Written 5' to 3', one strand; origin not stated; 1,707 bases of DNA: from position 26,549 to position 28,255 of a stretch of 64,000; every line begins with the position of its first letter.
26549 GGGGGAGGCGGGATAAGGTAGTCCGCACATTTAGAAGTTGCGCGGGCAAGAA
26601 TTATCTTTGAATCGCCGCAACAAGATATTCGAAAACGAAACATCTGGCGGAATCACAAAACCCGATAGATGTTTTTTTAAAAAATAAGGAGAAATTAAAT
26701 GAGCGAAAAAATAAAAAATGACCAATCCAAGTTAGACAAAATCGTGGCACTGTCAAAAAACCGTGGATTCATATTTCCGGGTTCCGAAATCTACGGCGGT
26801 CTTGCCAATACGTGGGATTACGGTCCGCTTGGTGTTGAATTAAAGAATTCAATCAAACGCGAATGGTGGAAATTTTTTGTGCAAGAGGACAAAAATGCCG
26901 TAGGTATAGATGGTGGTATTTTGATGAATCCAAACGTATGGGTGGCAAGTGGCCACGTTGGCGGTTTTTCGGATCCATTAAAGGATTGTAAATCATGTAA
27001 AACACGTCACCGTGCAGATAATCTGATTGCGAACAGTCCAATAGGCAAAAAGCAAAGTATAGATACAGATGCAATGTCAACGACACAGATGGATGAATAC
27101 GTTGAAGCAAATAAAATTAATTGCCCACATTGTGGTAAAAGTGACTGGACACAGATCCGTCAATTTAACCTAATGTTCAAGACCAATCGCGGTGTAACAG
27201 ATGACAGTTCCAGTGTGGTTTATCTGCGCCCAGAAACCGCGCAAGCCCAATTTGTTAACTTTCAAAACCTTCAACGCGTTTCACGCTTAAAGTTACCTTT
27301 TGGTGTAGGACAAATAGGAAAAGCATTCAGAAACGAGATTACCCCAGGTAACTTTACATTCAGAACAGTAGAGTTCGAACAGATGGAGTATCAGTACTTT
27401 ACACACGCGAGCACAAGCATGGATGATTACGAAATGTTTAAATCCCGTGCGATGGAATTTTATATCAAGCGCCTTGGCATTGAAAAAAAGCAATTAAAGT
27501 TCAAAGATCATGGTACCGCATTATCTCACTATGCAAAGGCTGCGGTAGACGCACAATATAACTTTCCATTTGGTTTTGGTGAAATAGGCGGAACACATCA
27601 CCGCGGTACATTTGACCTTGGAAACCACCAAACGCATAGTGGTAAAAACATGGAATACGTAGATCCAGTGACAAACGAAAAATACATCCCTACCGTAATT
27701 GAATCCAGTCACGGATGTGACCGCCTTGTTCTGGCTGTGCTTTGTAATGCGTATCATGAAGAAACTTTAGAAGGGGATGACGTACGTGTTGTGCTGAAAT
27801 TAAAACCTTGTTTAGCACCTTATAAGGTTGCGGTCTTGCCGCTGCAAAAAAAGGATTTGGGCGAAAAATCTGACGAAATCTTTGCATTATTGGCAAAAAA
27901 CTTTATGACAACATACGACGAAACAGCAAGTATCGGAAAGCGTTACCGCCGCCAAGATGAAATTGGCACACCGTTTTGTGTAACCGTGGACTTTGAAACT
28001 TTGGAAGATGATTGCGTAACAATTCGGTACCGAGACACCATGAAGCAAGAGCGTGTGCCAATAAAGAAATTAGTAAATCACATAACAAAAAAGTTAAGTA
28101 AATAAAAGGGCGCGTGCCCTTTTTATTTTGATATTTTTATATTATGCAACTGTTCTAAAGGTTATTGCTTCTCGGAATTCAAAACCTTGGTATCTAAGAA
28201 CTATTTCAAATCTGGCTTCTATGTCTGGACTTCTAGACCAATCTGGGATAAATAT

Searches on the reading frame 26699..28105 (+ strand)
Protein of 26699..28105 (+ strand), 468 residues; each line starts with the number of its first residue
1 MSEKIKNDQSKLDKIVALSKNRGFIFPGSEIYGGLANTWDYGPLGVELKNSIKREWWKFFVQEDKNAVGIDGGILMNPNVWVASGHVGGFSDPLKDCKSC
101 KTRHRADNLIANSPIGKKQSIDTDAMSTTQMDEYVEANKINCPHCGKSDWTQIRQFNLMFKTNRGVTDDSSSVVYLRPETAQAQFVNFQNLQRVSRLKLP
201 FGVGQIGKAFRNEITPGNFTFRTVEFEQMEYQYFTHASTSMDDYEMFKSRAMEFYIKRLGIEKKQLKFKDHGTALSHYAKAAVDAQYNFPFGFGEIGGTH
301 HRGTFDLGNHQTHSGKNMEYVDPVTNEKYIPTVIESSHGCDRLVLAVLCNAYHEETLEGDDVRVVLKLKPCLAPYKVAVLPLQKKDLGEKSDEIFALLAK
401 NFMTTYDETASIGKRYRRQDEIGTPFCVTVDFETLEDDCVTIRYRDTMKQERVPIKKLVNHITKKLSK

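Call 53: search_protein_families(library=pfam, proteins=[window:26699-28105:+], max_evalue=0.001)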
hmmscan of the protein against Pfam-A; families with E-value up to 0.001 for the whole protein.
window:26699-28105:+ (468 aa): 2 families
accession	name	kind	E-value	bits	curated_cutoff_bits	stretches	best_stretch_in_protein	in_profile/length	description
PF03129.25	HGTP_anticodon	-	1.3e-19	70.6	21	1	376-464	1-93/94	Anticodon binding domain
PF00587.30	tRNA-synt_2b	-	4.9e-07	30.4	29.3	1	168-348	5-176/179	tRNA synthetase class II core domain (G, H, P, S and T)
